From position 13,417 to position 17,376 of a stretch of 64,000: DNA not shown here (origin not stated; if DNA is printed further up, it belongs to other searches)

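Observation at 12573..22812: Five-gene translationally coupled chain: Abi_2 - Phd - PglX - SIR2 - COG2865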

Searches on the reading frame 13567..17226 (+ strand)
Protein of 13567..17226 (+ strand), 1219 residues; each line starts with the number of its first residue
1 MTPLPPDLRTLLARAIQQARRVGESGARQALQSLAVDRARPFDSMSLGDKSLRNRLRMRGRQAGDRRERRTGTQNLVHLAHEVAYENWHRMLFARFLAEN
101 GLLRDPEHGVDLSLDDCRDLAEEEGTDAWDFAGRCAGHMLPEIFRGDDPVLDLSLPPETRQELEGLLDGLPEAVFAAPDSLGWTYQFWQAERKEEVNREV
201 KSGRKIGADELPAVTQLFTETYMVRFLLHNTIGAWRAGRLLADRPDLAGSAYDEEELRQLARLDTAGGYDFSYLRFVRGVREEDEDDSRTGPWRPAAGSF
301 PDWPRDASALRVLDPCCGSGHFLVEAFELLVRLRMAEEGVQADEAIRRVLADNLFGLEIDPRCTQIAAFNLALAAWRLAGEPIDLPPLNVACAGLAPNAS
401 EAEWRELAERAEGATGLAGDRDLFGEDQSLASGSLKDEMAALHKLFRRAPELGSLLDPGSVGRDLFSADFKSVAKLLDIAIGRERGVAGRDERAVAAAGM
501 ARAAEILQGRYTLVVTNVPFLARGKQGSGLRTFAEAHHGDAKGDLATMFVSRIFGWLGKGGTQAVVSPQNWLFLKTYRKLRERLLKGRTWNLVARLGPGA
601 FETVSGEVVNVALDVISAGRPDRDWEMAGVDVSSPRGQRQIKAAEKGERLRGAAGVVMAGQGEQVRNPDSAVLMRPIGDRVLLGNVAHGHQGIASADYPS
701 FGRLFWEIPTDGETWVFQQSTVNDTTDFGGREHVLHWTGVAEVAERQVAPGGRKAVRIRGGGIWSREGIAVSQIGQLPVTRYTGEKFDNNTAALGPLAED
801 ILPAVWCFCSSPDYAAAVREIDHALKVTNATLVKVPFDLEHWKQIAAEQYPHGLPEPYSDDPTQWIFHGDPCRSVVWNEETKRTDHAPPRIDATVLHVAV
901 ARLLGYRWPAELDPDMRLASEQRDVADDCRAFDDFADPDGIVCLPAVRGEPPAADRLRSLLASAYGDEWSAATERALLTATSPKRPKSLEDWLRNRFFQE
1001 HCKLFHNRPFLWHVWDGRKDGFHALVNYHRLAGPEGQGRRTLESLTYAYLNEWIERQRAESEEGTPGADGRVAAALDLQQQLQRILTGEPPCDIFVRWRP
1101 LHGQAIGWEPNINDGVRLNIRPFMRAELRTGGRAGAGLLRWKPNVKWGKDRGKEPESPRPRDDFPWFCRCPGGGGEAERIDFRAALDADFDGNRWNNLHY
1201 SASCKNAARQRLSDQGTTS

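Call 5: search_protein_families(library=pfam, proteins=[window:13567-17226:+], max_evalue=0.01)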
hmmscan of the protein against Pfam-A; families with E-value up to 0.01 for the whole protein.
window:13567-17226:+ (1219 aa): 4 families
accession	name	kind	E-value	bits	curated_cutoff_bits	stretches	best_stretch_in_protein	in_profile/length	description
PF07669.17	Eco57I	-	8.1e-09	36.2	25.3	1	353-590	2-159/171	Eco57I restriction-modification methylase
PF02384.22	N6_Mtase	-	4.3e-08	33.3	20.4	1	311-373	49-99/311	N-6 DNA Methylase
PF20473.4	MmeI_Mtase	-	5.6e-08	32.7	27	1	308-378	19-89/259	MmeI, DNA-methyltransferase domain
PF01170.24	UPF0020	-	3.8e-05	23.9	22.3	1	311-376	31-101/197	RMKL-like, methyltransferase domain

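Call 6: search_protein_families(library=padloc, proteins=[window:13567-17226:+], max_evalue=0.001)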
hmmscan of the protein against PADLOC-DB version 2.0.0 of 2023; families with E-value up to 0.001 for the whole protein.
window:13567-17226:+ (1219 aa): 36 families (the best 25 are shown)
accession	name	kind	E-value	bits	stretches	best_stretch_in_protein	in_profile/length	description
PDLC02528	PglX|PglXI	-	0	1464.2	1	1-1213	1-1123/1125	PglX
PDLC02535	PglX|PglXI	-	5.3e-201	667.8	1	8-748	10-712/731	PglX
PDLC02534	PglX|PglXI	-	1e-121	404.7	1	776-1169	3-356/389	PglX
PDLC02521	PglX|PglXI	-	2e-81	272.4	2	138-840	166-833/1174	PglX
PDLC03600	REase_MTase_IIG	-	6e-72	241.1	3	309-715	301-704/1205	Type IIG restriction enzyme-methyltransferase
PDLC02525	PglX|PglXI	-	1.7e-57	193.4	3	436-621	390-566/607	PglX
PDLC02523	PglX|PglXI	-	2.4e-53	179.3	3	140-381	158-412/1428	PglX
PDLC02524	PglX|PglXI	-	5.3e-39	132.2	2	181-374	21-189/722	PglX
PDLC02641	DrmMI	-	7.5e-39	131.4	4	310-375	304-368/1161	DrmMI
PDLC02522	PglX|PglXI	-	1.1e-33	114.2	2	309-604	423-697/1218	PglX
PDLC02518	PglX|PglXI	-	1.6e-32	110.3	1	159-471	173-456/1412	PglX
PDLC02527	PglX|PglXI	-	2.2e-28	96.6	2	174-377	196-393/1332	PglX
PDLC02526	PglX|PglXI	-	2.5e-19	67.2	2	173-234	185-245/640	PglX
PDLC02517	PglX|PglXI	-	1.5e-16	58.1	2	505-612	9-116/707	PglX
PDLC02519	PglX|PglXI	-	9.9e-14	47.9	1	304-378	267-346/1241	PglX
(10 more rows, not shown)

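Call 10: find_related_loci(query=window:13567-17226:+, collection=genome_contigs, flank=10000)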
Query window:13567-17226:+ (1219 aa) in genome_contigs; peptide patterns used: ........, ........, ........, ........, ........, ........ (x = any residue, [..] = any of these).
234 stretches matched a pattern; 202 encode a relative of the query (tblastn E <= 1e-3); the best 80 are kept; 77 distinct loci.
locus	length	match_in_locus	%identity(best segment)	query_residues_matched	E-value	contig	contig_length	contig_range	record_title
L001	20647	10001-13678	82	1-1218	0e+0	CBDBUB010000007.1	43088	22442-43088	MAG: Longimicrobiales bacterium isolate 604f19ae-e220-46ce-a052-2e0d8117235f genome assembly, contig: contig_7, whole ge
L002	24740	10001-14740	79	1-1211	0e+0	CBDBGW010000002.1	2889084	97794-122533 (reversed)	MAG: Longimicrobiales bacterium isolate e50cd360-cd7c-427b-8661-79c54124e026 genome assembly, contig: chromosome_2, whol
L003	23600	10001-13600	75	3-1211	0e+0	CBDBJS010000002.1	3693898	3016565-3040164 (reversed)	MAG: Longimicrobiales bacterium isolate 60270cfb-bcca-4a79-918d-44b5eb70727e genome assembly, contig: contig_2, whole ge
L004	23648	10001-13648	89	1-1219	0e+0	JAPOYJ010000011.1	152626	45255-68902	MAG: Gemmatimonadetes bacterium isolate COS4_bin_2 NODE_93_length_152626_cov_54.1951, whole genome shotgun sequence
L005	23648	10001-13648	71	1-1219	0e+0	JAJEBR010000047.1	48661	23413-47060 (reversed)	MAG: Gemmatimonadetes bacterium isolate jk18x9bins.40 k141_441893, whole genome shotgun sequence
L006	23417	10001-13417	76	4-1205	0e+0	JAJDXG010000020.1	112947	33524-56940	MAG: Gemmatimonadetes bacterium isolate jk18x27bins.12 k141_7409, whole genome shotgun sequence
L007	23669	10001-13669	70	1-1216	0e+0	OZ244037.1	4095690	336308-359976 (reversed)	MAG: Longimicrobiales bacterium isolate f1d7cd51-80ea-44bf-852b-8dd3c8245deb genome assembly, chromosome: 1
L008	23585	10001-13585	67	3-1201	0e+0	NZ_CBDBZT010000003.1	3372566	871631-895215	MAG: Candidatus Palauibacter sp. isolate d913a111-4b0a-4343-aa09-6fb2a46b27a4 contig_3, whole genome shotgun sequence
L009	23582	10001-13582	63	4-1201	0e+0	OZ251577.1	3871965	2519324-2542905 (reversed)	MAG: Longimicrobiales bacterium isolate c12f4add-3b90-4b47-9d85-fb5a0b4c0fa4 genome assembly, chromosome: 1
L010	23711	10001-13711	59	1-1215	0e+0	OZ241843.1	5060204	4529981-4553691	MAG: Vicinamibacterales bacterium isolate d728d8a6-ce75-4a6f-b799-faf650d2db42 genome assembly, chromosome: 1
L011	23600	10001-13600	71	3-1214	0e+0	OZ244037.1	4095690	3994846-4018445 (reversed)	MAG: Longimicrobiales bacterium isolate f1d7cd51-80ea-44bf-852b-8dd3c8245deb genome assembly, chromosome: 1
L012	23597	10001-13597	59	4-1211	0e+0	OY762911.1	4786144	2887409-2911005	MAG: Thermoanaerobaculia bacterium isolate 14c23368-4dca-4d55-9b94-f295180eceef genome assembly, chromosome: 1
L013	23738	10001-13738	58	4-1215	0e+0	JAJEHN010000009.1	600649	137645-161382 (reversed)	MAG: Thermoanaerobaculia bacterium isolate p16x60bins.57 k141_152610, whole genome shotgun sequence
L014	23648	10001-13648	58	8-1213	0e+0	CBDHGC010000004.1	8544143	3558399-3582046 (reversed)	MAG: Vicinamibacterales bacterium isolate 2255f9a4-9ab0-4a79-b16a-ed87816e7612 genome assembly, contig: contig_4, whole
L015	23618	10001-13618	58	7-1211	0e+0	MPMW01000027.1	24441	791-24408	MAG: Acidobacteria bacterium bin61 NODE_2879_length_24441_cov_10.7335_ID_5757, whole genome shotgun sequence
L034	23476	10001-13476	91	1-1210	0e+0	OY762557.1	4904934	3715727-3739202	MAG: Longimicrobiales bacterium isolate c10e2151-7d97-4465-9cf7-a78a4796a63d genome assembly, chromosome: 1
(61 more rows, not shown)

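Call 19: search_protein_families(library=pfam, proteins=[L004:7888-8532:+, L004:8874-9419:+, L004:9374-9916:+, L004:6447-7883:+], max_evalue=1)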
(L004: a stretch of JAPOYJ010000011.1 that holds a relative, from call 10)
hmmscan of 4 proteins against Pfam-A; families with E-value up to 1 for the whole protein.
L004:7888-8532:+ (214 aa): 1 family
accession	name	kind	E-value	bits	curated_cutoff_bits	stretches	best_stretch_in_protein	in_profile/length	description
PF11536.14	DUF3226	-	1.7e-44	152.6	27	1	13-210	2-207/208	Protein of unknown function (DUF3226)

L004:8874-9419:+ (181 aa): 1 family
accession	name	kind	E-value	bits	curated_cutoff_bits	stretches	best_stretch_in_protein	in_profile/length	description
PF08937.16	ThsB_TIR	-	3e-13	50.5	21.2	1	52-152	1-99/100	Thoeris protein ThsB, TIR-like domain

L004:9374-9916:+ (180 aa): 7 families
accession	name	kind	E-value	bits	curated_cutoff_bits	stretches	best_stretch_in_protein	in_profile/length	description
PF24838.2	8xMP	-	2.7e-28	98.9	30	1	25-174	1-133/136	Octameric membrane protein family (8xMP)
PF07690.21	MFS_1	-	0.0018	17.7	33.4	1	32-171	111-215/347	Major Facilitator Superfamily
PF00499.25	Oxidored_q3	-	0.025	14.8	33.2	1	48-172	44-145/146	NADH-ubiquinone/plastoquinone oxidoreductase chain 6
PF11700.14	ATG22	-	0.025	13.7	24.1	1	26-99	181-256/482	Vacuole effluxer Atg22 like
PF04932.20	Wzy_C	-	0.14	12.4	31.7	1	51-151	21-95/149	O-Antigen ligase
PF25587.1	Rv2743c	-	0.19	11.8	27.7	0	38-103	21-85/237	Rv2743c family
PF23778.1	Phage_holin_2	-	0.91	10.3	32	1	40-95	26-81/92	Putative phage holin family 2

L004:6447-7883:+ (478 aa): 8 families
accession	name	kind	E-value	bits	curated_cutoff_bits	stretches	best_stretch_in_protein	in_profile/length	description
PF13304.12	AAA_21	-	1.7e-18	68.2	27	2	353-426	225-299/304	AAA domain, putative AbiEii toxin, Type IV TA system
PF13175.12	AAA_15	-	2.1e-18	67.6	32.1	2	346-430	291-374/374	AAA ATPase domain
PF02463.25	SMC_N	-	4.5e-05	23.4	40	1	104-149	2-49/220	RecF/RecN/SMC N terminal domain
PF13476.12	AAA_23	-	9.7e-05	23.5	27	1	107-146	2-41/201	AAA domain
PF11398.14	DUF2813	-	0.00056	19.8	21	1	102-149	1-47/372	Protein of unknown function (DUF2813)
PF13555.12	AAA_29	-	0.00075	19.6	27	1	112-145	12-43/61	P-loop containing region of AAA domain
PF13401.12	AAA_22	-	0.071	13.9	27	0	125-145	6-26/130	AAA domain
PF16529.11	Ge1_WD40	-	0.21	10.9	29.5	1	388-443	242-293/329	WD40 region of Ge1, enhancer of mRNA-decapping protein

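Call 31: search_protein_families(library=pfam, proteins=[L005:8296-8571:+, L002:8609-9511:+, L002:10120-11118:+, L034:6296-6850:+, L034:6820-8022:+, L034:7989-8636:+, L005:9013-9483:+, L005:9483-9944:+], max_evalue=0.01)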
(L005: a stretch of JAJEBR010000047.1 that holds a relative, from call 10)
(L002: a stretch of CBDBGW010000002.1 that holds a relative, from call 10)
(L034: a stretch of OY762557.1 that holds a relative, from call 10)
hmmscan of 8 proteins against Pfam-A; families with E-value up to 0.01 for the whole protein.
L005:8296-8571:+ (91 aa): 1 family
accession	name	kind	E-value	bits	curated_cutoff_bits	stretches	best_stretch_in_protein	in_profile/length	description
PF05016.21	ParE_toxin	-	3.5e-14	53.6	23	1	9-89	1-89/89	ParE toxin of type II toxin-antitoxin system, parDE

L002:8609-9511:+ (300 aa): 0 families

L002:10120-11118:+ (332 aa): 0 families

L034:6296-6850:+ (184 aa): 0 families

L034:6820-8022:+ (400 aa): 5 families
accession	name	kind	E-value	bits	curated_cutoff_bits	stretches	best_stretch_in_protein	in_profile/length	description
PF13304.12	AAA_21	-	4.1e-40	139.2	27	1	34-349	1-304/304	AAA domain, putative AbiEii toxin, Type IV TA system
PF13175.12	AAA_15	-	4.6e-15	56.6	32.1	2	300-348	324-374/374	AAA ATPase domain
PF02463.25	SMC_N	-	1.9e-13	50.8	40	2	285-350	137-204/220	RecF/RecN/SMC N terminal domain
PF11398.14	DUF2813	-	6.3e-05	23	21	0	307-351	286-328/372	Protein of unknown function (DUF2813)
PF13476.12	AAA_23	-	0.00058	21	27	1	13-53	1-40/201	AAA domain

L034:7989-8636:+ (215 aa): 1 family
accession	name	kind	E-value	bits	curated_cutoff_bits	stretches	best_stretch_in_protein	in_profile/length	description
PF14103.11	DUF4276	-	8.8e-20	72.2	30.2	1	71-208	47-191/192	Domain of unknown function (DUF4276)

L005:9013-9483:+ (156 aa): 2 families
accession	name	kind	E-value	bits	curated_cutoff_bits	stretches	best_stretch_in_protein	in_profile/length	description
PF08937.16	ThsB_TIR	-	2.6e-15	57.1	21.2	1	27-127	1-99/100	Thoeris protein ThsB, TIR-like domain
PF13676.11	TIR_2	-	0.00082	20.3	28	1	27-126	2-93/122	TIR domain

L005:9483-9944:+ (153 aa): 2 families
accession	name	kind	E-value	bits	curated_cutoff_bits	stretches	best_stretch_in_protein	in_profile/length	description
PF24838.2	8xMP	-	1e-29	103.5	30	1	9-144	2-133/136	Octameric membrane protein family (8xMP)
PF13700.11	DUF4158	-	0.0077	16.6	27.4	0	3-105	17-113/165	Domain of unknown function (DUF4158)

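Call 61: search_protein_families(library=padloc, proteins=[L034:13361-17377:+, L001:13730-17722:+, L011:13740-17678:+, L001:8748-10004:+, L003:8803-9960:+, L008:9354-9995:+, L002:8609-9511:+, L002:10120-11118:+], max_evalue=0.001)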
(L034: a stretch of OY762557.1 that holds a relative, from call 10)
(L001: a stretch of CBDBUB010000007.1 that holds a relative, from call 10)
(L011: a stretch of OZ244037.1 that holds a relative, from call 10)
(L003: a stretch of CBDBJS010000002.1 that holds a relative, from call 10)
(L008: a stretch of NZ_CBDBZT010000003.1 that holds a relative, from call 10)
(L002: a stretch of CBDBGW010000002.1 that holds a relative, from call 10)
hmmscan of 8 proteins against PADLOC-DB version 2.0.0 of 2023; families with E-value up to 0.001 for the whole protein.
L034:13361-17377:+ (1338 aa): 0 families

L001:13730-17722:+ (1330 aa): 0 families

L011:13740-17678:+ (1312 aa): 24 families
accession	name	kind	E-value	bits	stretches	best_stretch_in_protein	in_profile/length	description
PDLC03745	Drt1a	-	0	1167.2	1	65-1294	6-1175/1176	DRT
PDLC02171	Drt1a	-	2.9e-133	443.8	2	65-669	11-599/1232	-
PDLC03804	RTasNitrilase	-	3.4e-64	215.3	1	808-1295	12-395/397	DRT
PDLC03780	RT_UG5-nitrilase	-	1.5e-32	110.9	2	1074-1296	679-891/907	DRT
PDLC03773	RT_UG34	-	2.6e-12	44.4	1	72-395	10-259/512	DRT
PDLC03759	RT_UG21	-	5.8e-12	43.1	1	80-392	9-234/503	DRT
PDLC03756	RT_UG19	-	1.2e-10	39.1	1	157-394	72-246/562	DRT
PDLC01607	RT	-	1.6e-10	39.4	1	257-432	32-150/161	"CAS-I,CAS-II,CAS-III,CAS-IV,CAS-V,CAS-VI; acquisition_associated"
PDLC03782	RT_UG6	-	1.4e-09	35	1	269-387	103-213/925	DRT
PDLC03774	RT_UG35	-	8.6e-09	32.1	1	228-430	435-584/938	DRT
PDLC03754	RT_UG17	-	7.4e-07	26.3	1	245-400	107-235/429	DRT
PDLC03757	Drt2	-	2.9e-06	24.5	1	337-437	284-363/502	DRT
PDLC03761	RT_UG23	-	1e-05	22.3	0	339-390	188-229/489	DRT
PDLC03775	RT_UG36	-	3.9e-05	20.7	1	264-403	139-249/557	DRT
PDLC03786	RT_UG9_small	-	4.6e-05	20.4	1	334-394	200-250/541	DRT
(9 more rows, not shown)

L001:8748-10004:+ (418 aa): 7 families
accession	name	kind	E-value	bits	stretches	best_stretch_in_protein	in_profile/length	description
PDLC04201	HEC-01B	-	5.2e-57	190.7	1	218-414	4-200/202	-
PDLC04195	HEC-01B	-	1.1e-16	59.4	1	254-416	10-186/199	-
PDLC04192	HEC-01B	-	4.8e-16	57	1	256-414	17-176/182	-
PDLC04199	HEC-01B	-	5.2e-13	47.2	1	260-412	2-170/203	-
PDLC04194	HEC-01B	-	7.2e-05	20.6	1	316-375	89-146/204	-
PDLC04197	HEC-01B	-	7.3e-05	20.5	1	312-373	80-139/192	-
PDLC04196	HEC-01B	-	0.00058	17.9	1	269-415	56-193/197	-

L003:8803-9960:+ (385 aa): 78 families (the best 25 are shown)
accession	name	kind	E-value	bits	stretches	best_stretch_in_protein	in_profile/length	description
PDLC04177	HEC-01A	-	7.4e-97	322.8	2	163-384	168-391/393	-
PDLC04175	HEC-01A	-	4.5e-45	152.3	2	256-385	235-362/363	-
PDLC04183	HEC-01A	-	2.2e-37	127.1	2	161-383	173-400/402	-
PDLC04178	HEC-01A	-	1.6e-33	114.3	2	267-375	262-374/399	-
PDLC04182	HEC-01A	-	7e-33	112.2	2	238-382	253-401/406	-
PDLC02980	AriA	-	3.4e-28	97.5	2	232-333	185-303/304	-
PDLC04391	PDC-M07A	-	8.8e-25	85.5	2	264-377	278-397/412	-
PDLC04176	HEC-01A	-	3.4e-24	83.9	2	229-381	213-365/371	-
PDLC04393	PDC-M07A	-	5.1e-24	83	2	266-380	284-404/435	-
PDLC04184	HEC-01A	-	8e-23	79.2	2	263-342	309-400/464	-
PDLC04389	PDC-M07A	-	9e-23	79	2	258-358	278-399/443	-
PDLC04392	PDC-M07A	-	9.1e-22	75.7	2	265-376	281-398/432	-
PDLC04174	HEC-01A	-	9.6e-21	72.2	1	236-385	113-262/264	-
PDLC04135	mad3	-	3.8e-18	64.2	2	21-69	2-49/374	mads_3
PDLC04144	HEC-01B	-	1e-16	59.1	1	229-382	232-391/395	-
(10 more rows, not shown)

L008:9354-9995:+ (213 aa): 0 families

L002:8609-9511:+ (300 aa): 0 families

L002:10120-11118:+ (332 aa): 0 families
